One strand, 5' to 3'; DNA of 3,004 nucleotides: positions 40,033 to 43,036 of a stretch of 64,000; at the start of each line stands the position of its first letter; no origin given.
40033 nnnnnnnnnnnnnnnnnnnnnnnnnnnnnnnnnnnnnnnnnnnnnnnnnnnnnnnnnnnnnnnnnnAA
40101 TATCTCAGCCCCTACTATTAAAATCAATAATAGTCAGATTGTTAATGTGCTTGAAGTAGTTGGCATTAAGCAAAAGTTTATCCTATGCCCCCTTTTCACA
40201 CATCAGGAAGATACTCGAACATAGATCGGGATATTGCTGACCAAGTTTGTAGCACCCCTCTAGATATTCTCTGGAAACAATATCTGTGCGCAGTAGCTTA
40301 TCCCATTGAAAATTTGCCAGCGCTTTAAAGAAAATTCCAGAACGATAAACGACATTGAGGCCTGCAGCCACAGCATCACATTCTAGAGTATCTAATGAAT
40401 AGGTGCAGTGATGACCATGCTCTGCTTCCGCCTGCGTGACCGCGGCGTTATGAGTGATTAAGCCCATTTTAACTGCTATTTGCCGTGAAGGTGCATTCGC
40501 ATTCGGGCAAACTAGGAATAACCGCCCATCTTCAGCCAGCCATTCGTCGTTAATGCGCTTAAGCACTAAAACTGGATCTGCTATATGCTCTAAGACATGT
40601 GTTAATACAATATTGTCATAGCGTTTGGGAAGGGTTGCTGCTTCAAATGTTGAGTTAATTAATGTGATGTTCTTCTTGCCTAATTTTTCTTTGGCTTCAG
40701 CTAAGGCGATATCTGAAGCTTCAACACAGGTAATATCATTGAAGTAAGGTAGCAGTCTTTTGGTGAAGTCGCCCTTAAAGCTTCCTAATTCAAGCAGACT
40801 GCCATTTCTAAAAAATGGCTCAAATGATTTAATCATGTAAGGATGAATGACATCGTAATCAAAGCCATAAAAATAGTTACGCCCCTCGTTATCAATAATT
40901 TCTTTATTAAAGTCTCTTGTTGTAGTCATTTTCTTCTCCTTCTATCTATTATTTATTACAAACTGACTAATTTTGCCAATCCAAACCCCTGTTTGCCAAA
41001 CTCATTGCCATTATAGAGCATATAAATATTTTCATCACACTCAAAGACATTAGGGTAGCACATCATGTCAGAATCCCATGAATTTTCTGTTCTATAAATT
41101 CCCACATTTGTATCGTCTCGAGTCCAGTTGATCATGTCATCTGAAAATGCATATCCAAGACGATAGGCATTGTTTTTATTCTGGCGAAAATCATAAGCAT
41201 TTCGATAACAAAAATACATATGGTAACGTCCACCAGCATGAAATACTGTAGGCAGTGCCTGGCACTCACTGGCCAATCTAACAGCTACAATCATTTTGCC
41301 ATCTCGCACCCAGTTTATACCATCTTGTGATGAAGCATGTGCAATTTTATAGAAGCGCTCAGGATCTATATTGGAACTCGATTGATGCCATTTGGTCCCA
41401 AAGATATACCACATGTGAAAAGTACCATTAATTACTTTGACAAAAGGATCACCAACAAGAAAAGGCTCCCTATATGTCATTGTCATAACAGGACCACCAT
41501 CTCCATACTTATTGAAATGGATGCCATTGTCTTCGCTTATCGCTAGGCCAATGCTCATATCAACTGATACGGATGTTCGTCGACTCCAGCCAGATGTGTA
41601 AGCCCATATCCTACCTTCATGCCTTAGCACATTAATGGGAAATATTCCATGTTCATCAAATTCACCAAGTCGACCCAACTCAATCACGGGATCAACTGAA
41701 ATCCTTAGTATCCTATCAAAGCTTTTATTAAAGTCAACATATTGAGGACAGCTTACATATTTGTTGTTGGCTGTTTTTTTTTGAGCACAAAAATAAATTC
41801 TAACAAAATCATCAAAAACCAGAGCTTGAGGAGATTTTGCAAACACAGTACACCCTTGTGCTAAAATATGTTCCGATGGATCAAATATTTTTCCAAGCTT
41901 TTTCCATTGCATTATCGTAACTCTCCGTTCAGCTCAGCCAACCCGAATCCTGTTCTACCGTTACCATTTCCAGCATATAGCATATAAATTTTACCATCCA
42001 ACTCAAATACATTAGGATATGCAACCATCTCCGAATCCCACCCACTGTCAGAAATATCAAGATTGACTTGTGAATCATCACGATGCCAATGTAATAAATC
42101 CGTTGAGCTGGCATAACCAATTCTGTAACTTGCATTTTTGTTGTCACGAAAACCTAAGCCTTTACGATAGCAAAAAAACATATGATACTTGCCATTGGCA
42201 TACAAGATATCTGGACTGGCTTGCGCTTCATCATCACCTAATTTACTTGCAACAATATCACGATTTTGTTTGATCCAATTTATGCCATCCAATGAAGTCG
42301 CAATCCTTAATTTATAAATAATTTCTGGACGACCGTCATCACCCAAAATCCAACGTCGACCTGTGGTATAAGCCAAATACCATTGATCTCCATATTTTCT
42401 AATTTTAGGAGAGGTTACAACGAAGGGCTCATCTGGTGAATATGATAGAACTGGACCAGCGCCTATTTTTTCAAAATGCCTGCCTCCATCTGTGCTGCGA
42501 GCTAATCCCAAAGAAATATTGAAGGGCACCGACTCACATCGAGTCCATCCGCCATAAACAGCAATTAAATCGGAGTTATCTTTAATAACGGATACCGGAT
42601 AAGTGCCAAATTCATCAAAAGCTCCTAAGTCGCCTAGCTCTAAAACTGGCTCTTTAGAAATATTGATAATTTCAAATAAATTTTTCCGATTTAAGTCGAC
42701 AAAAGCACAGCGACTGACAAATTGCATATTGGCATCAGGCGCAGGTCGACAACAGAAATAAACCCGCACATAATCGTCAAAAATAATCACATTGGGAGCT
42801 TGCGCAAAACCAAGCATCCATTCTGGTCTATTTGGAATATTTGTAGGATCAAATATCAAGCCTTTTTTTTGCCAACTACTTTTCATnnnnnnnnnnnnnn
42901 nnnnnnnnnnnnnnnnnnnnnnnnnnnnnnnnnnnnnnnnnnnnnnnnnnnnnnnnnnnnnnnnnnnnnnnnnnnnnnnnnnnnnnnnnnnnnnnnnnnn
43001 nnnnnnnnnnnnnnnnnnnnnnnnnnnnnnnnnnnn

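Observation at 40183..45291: Tightly coupled module: DegT - WbqC - formyltransferase - two paralogous beta-propeller proteins - methyltransferase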

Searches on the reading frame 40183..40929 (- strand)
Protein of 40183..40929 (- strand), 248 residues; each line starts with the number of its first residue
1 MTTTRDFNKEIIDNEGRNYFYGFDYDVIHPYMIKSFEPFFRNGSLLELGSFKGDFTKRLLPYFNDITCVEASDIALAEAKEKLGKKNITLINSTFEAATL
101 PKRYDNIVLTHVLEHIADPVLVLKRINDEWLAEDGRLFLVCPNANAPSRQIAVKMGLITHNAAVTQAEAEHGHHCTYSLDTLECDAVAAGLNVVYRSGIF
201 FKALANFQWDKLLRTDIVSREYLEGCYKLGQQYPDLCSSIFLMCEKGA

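Call 3: search_protein_families(library=pfam, proteins=[window:40183-40929:-], max_evalue=0.1)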
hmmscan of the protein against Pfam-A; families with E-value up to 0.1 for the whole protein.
window:40183-40929:- (248 aa): 9 families
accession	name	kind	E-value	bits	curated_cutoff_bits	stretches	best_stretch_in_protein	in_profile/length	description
PF13489.12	Methyltransf_23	-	3.7e-16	59.7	27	1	37-194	18-162/164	Methyltransferase domain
PF08242.18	Methyltransf_12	-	1.3e-10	42.3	30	1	46-137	1-98/98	Methyltransferase domain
PF08241.18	Methyltransf_11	-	7.1e-09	36.6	21.2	1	46-138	1-94/95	Methyltransferase domain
PF05401.17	NodS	-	1e-07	32.4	24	1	43-126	45-129/201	Nodulation protein S (NodS)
PF13649.12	Methyltransf_25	-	9.5e-07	29.9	27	1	46-126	2-89/97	Methyltransferase domain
PF13847.12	Methyltransf_31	-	3.6e-05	23.9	27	1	42-139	4-109/145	Methyltransferase domain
PF05219.18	DREV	-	0.00013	21.6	26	1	40-137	93-184/265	DREV methyltransferase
PF00398.26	RrnaAD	-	0.016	14.7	24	1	44-118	33-99/263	Ribosomal RNA adenine dimethylase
PF05891.18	Methyltransf_PK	-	0.029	14.3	27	1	40-137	54-157/218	AdoMet dependent proline di-methyltransferase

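Call 4: search_protein_families(library=ncbifam, proteins=[window:40183-40929:-], max_evalue=0.1)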
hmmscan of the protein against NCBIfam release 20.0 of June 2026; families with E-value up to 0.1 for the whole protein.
window:40183-40929:- (248 aa): 7 families
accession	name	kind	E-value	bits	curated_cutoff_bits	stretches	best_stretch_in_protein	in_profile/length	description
NF041650.1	nod_mtase_NodS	equivalog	6.9e-06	25.9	300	1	46-124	43-122/190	nodulation methyltransferase NodS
TIGR01983.1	UbiG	equivalog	1.5e-05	24.4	102.95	1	44-155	52-167/228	bifunctional 2-polyprenyl-6-hydroxyphenol methylase/3-demethylubiquinol 3-O-methyltransferase UbiG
NF000499.2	Erm23S_rRNA_broad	equivalog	2.7e-05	23.7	212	1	43-107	25-90/244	23S ribosomal RNA methyltransferase Erm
TIGR04345.1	ovoA_Cterm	equivalog_domain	0.0039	16.8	170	1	102-143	133-173/242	putative 4-mercaptohistidine N1-methyltransferase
NF012222.1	erm_A_23S_MT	exception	0.011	15.2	475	1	41-116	30-106/243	23S rRNA (adenine(2058)-N(6))-methyltransferase Erm(A)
NF043040.1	corrin_prot_MT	hypoth_equivalog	0.024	14.1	180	1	42-140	42-148/216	corrinoid protein-associated methyltransferase CpaM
TIGR03587.1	Pse_Me-ase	hypoth_equivalog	0.058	13.5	112.05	1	41-121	43-123/204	pseudaminic acid biosynthesis-associated methylase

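Call 27: search_solved_structures(query=window:40183-40929:-, max_evalue=0.001)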
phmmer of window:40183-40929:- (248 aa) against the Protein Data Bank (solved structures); distinct sequences matched with E-value up to 0.001: 2.
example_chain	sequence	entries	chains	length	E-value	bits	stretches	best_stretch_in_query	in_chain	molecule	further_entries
2p7h_A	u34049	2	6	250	7.3e-121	405.5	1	1-247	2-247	Hypothetical protein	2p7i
3cc8_A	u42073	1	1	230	0.00016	24.5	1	22-146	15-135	Putative methyltransferase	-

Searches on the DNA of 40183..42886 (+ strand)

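Call 34: search_dna_similar(query=window:40183-42886:+, collection=ecoli_genomes, mode=distant, max_rows=15)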
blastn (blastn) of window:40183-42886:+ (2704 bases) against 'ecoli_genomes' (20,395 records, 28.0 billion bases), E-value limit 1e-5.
No match.

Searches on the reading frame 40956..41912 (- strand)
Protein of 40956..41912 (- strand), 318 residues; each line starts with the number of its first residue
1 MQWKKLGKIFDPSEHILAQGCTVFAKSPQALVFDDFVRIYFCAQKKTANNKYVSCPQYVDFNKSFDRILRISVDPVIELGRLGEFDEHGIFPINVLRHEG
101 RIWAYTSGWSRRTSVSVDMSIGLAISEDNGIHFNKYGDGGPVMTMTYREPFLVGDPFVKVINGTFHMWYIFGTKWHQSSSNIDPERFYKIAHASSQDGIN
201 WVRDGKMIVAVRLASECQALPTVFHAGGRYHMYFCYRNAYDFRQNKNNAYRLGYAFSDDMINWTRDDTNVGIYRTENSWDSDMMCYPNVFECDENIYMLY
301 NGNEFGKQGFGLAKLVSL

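Call 3: search_protein_families(library=pfam, proteins=[window:40956-41912:-], max_evalue=0.1)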
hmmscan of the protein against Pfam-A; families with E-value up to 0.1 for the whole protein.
window:40956-41912:- (318 aa): 1 family
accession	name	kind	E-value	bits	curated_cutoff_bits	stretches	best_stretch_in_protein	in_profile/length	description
PF04041.19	Glyco_hydro_130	-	1.1e-06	28.3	26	0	189-245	68-126/320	beta-1,4-mannooligosaccharide phosphorylase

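Call 4: search_protein_families(library=ncbifam, proteins=[window:40956-41912:-], max_evalue=0.1)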
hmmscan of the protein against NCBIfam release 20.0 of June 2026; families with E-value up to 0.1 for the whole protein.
window:40956-41912:- (318 aa): 4 families
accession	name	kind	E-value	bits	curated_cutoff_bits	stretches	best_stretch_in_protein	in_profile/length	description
NF052550.1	BManbPhaseBMBP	equivalog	1.8e-14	53.8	450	2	222-302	30-108/296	beta-1,2-mannobiose phosphorylase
NF041092.1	beta-fruc_BfrA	equivalog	0.0018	17.2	900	1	224-278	22-70/433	beta-fructosidase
NF049877.1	GlucurArabfur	equivalog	0.012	13.1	1800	0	230-278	208-253/1400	beta-d-glucuronidase/beta-L-arabinofuranosidase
NF058598.1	BetMansidBT3780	equivalog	0.017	14.3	550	0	253-304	221-278/366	beta-1,2-mannosidase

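Call 7: search_solved_structures(query=window:40956-41912:-, max_evalue=10, show_alignments=1)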
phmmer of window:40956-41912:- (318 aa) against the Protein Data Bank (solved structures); distinct sequences matched with E-value up to 10: 7.
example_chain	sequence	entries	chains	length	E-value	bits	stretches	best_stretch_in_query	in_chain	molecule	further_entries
3r4y_A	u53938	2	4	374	0.0021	20.3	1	145-282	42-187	Glycosyl hydrolase family 32, N terminal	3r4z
9fj8_A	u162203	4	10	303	0.0028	19.9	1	187-266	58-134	1,2-beta-oligomannan phosphorylase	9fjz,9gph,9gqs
4u6b_A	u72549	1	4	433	0.0032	19.8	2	27-149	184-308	Conserved hypothetical lipoprotein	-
3r67_A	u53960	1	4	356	0.008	18.4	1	254-309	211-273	putative Glycosidase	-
1uyp_A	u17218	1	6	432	0.05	15.8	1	85-167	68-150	BETA-FRUCTOSIDASE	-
1w2t_A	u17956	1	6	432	0.063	15.5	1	85-167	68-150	BETA FRUCTOSIDASE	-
4u6d_A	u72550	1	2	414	1.2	11.3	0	161-302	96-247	Conserved hypothetical periplasmic protein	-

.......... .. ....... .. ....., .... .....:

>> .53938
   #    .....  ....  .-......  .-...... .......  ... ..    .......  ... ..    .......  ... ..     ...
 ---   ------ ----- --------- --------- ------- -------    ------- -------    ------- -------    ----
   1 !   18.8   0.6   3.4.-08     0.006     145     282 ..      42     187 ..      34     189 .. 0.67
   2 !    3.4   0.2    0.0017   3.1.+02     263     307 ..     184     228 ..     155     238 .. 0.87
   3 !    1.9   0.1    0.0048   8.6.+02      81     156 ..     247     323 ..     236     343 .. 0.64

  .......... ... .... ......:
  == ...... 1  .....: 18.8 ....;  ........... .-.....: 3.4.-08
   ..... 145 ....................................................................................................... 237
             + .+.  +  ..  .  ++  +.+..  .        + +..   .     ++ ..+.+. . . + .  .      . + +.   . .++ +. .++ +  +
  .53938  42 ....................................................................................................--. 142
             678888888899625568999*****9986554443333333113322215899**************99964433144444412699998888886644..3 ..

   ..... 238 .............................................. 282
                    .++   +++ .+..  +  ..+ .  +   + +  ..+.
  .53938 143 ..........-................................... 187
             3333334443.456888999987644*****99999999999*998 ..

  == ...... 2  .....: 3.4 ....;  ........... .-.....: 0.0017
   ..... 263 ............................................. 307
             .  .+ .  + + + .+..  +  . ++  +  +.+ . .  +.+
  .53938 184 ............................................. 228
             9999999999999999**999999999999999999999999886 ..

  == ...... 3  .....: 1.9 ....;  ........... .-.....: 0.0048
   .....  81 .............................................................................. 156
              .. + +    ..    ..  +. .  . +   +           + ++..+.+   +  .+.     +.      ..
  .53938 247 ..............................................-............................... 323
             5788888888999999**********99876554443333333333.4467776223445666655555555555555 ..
